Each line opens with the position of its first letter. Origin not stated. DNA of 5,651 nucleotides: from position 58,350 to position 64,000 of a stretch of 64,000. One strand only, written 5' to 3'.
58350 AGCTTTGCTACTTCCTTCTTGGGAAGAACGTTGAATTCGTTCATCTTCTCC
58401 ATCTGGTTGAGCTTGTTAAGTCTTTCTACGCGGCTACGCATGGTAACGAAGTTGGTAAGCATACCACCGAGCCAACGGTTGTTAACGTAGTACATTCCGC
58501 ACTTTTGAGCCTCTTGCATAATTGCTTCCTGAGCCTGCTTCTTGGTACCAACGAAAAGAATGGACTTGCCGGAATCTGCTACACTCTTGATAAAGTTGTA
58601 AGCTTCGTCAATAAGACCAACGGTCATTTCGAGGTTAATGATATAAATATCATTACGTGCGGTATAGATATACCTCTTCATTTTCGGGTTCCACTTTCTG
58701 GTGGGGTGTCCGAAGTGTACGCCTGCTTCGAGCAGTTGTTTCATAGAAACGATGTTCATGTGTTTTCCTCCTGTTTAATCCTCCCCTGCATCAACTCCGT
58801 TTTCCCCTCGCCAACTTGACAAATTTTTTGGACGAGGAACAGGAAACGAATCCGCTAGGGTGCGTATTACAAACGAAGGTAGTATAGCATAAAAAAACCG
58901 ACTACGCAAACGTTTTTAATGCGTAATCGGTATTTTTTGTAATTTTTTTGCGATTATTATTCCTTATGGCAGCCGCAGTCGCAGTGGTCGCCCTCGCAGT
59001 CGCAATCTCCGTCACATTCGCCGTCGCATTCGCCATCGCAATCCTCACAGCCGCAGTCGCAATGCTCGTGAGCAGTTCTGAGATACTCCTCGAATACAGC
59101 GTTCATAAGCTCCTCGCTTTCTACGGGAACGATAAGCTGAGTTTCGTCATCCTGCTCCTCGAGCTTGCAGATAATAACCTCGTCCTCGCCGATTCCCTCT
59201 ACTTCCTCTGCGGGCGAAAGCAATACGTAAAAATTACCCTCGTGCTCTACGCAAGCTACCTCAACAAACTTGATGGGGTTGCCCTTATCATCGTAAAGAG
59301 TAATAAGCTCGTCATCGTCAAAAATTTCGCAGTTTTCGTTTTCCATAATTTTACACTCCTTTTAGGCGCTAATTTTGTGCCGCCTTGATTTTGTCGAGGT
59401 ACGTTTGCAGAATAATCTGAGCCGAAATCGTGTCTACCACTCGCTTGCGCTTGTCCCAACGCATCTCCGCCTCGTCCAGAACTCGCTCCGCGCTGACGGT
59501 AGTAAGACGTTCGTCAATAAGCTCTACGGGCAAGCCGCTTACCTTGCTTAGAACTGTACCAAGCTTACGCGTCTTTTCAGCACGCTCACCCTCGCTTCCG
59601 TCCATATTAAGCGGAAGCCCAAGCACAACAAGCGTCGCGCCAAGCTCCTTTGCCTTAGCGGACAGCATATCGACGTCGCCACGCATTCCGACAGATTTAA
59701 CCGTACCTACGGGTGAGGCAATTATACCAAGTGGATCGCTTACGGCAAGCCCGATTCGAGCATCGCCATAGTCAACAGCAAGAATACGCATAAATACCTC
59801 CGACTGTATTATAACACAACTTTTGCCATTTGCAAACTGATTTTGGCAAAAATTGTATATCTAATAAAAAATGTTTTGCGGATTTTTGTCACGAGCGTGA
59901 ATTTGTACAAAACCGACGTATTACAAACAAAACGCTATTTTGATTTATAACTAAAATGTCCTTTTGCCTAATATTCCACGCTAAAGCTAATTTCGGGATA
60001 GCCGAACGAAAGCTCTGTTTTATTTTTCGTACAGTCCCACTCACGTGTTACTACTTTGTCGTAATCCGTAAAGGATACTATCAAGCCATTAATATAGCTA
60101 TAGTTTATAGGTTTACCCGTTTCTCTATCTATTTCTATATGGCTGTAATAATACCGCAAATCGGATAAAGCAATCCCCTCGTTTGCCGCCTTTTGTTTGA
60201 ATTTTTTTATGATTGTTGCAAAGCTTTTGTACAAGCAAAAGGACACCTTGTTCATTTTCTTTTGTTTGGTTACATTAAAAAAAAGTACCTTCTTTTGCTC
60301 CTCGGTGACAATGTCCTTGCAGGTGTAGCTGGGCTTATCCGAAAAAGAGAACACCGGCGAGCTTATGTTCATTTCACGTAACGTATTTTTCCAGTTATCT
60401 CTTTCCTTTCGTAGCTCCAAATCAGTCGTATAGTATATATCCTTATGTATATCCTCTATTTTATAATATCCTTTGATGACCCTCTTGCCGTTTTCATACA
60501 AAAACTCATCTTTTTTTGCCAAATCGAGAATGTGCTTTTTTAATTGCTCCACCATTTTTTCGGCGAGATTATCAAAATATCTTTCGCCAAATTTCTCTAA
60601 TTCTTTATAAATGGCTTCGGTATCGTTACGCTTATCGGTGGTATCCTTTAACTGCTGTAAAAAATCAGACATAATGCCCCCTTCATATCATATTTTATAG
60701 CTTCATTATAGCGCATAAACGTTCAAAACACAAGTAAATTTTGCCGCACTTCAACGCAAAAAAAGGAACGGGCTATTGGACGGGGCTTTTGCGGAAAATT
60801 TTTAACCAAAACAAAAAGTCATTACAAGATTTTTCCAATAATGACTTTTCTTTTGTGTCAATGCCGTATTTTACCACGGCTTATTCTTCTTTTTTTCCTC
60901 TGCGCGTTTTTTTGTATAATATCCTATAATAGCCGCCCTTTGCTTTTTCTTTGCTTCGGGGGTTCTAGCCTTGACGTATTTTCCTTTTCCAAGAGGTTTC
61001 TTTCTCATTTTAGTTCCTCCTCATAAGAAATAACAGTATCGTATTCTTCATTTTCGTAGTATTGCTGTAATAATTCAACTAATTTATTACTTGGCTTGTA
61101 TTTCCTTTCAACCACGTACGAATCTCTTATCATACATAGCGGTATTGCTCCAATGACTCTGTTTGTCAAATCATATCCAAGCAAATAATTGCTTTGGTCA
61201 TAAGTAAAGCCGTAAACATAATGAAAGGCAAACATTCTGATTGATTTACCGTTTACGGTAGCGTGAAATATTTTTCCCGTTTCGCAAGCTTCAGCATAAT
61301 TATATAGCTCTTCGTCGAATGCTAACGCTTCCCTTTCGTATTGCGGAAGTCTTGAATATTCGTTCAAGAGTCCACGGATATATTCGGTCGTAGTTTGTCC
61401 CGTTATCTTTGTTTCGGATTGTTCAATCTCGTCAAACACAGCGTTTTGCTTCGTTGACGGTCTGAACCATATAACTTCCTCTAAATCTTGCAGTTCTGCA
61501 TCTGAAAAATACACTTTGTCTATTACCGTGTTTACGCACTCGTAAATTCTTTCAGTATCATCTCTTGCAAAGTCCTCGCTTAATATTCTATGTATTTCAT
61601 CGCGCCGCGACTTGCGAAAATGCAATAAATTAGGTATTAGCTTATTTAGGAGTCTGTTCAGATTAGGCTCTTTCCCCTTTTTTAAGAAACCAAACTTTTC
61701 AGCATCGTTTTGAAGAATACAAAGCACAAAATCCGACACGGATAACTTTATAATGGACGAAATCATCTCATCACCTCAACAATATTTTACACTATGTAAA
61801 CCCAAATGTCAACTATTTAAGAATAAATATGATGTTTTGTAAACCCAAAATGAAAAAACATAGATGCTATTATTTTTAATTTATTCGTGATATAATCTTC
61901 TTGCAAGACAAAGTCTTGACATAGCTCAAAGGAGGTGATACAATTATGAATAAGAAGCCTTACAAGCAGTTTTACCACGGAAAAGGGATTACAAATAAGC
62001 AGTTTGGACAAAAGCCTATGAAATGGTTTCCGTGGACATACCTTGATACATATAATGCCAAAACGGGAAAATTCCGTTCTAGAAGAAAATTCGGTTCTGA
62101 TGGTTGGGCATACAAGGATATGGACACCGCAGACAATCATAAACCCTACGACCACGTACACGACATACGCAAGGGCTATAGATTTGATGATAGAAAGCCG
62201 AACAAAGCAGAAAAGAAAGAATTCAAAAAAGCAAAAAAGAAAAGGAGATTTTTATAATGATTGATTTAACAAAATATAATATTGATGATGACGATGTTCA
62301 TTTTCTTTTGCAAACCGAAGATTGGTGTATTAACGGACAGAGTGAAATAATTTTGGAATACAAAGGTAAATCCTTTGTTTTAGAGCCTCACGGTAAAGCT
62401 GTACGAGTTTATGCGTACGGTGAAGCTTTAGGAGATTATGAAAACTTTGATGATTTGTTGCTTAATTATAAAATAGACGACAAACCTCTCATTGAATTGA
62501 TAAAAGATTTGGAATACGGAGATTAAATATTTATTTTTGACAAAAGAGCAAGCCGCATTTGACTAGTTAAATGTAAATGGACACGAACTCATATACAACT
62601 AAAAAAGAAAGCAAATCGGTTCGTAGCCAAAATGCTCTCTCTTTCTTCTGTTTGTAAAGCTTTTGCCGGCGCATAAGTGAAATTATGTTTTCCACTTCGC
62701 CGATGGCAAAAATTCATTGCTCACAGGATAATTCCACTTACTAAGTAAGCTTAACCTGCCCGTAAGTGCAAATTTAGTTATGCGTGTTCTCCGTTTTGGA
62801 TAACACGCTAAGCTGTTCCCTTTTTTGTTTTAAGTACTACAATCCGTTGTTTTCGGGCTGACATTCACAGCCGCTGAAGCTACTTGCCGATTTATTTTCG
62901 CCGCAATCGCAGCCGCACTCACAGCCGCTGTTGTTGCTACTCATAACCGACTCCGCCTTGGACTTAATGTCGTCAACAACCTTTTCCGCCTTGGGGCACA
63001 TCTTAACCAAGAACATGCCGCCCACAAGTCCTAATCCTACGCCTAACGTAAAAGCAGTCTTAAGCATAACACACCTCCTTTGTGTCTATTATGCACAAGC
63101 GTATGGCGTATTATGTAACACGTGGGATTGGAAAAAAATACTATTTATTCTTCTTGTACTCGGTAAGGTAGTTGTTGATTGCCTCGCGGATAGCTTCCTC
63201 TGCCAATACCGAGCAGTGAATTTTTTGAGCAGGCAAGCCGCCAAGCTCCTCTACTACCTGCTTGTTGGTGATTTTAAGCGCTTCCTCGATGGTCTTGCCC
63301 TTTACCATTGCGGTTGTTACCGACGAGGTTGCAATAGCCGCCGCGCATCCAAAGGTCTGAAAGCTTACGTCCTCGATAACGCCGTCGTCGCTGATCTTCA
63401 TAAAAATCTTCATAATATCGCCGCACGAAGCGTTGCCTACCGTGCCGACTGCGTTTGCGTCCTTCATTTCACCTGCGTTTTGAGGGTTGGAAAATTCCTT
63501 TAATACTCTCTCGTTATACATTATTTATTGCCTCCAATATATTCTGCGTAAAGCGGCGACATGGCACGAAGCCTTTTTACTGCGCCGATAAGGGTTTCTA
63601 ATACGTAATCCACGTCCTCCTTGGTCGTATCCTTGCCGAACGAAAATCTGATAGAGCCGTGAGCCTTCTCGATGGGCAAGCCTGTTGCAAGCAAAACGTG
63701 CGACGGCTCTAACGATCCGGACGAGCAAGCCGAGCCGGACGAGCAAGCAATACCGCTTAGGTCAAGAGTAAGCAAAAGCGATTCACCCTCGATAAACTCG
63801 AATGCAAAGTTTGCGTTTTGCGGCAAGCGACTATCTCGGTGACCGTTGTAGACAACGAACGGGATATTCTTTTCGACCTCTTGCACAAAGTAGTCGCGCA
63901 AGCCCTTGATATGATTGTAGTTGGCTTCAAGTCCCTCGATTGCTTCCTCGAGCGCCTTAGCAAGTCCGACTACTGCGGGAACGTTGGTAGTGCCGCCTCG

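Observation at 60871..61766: WYL-like regulator translationally coupled (ATGA) to an untracked 45-aa peptide with 40 percent K/R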

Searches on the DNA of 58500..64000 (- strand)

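Call 23: search_rna_families(source=window, start=58500, end=64000, threshold=evalue, max_evalue=1)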
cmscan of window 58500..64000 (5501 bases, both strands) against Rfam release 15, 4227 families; matches with E-value up to 1: 4.
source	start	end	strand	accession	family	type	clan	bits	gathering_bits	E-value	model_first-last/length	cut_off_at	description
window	62706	62780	-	RF01706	Gut-1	Gene; sRNA;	-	28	50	0.022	1-77/77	no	Gut-1 RNA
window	60717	60780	+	RF01704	Glutamine-II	Cis-reg; riboswitch;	-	23.4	33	0.013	1-60/60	no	Glutamine-II riboswitch aptamer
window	59259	59319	-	RF01131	sR47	Gene; snRNA; snoRNA; CD-box;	CL00132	19.8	40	0.23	1-55/55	no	Small nucleolar RNA sR47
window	58900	58961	-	RF00023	tmRNA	Gene;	CL00001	14.6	47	0.0075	83-140/374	no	transfer-messenger RNA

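Call 106: search_rna_families(sources=[L106, L114, L125, L156, L118, L164, L139, L117, L001, L003], threshold=gathering, show_alignments=2)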
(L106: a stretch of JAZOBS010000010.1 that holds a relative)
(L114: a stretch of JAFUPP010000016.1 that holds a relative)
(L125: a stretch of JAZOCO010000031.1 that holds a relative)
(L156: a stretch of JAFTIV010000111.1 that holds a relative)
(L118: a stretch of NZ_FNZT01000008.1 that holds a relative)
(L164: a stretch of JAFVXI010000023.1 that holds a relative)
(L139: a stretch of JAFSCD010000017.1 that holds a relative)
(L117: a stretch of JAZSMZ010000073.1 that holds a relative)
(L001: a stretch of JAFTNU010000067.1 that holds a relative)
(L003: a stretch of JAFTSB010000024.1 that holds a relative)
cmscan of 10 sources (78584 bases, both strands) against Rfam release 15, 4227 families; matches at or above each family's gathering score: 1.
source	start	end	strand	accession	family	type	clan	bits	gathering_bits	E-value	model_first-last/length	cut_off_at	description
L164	3736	3904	-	RF00168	Lysine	Cis-reg; riboswitch;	-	91.8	30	8.1e-23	1-182/182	no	Lysine riboswitch aptamer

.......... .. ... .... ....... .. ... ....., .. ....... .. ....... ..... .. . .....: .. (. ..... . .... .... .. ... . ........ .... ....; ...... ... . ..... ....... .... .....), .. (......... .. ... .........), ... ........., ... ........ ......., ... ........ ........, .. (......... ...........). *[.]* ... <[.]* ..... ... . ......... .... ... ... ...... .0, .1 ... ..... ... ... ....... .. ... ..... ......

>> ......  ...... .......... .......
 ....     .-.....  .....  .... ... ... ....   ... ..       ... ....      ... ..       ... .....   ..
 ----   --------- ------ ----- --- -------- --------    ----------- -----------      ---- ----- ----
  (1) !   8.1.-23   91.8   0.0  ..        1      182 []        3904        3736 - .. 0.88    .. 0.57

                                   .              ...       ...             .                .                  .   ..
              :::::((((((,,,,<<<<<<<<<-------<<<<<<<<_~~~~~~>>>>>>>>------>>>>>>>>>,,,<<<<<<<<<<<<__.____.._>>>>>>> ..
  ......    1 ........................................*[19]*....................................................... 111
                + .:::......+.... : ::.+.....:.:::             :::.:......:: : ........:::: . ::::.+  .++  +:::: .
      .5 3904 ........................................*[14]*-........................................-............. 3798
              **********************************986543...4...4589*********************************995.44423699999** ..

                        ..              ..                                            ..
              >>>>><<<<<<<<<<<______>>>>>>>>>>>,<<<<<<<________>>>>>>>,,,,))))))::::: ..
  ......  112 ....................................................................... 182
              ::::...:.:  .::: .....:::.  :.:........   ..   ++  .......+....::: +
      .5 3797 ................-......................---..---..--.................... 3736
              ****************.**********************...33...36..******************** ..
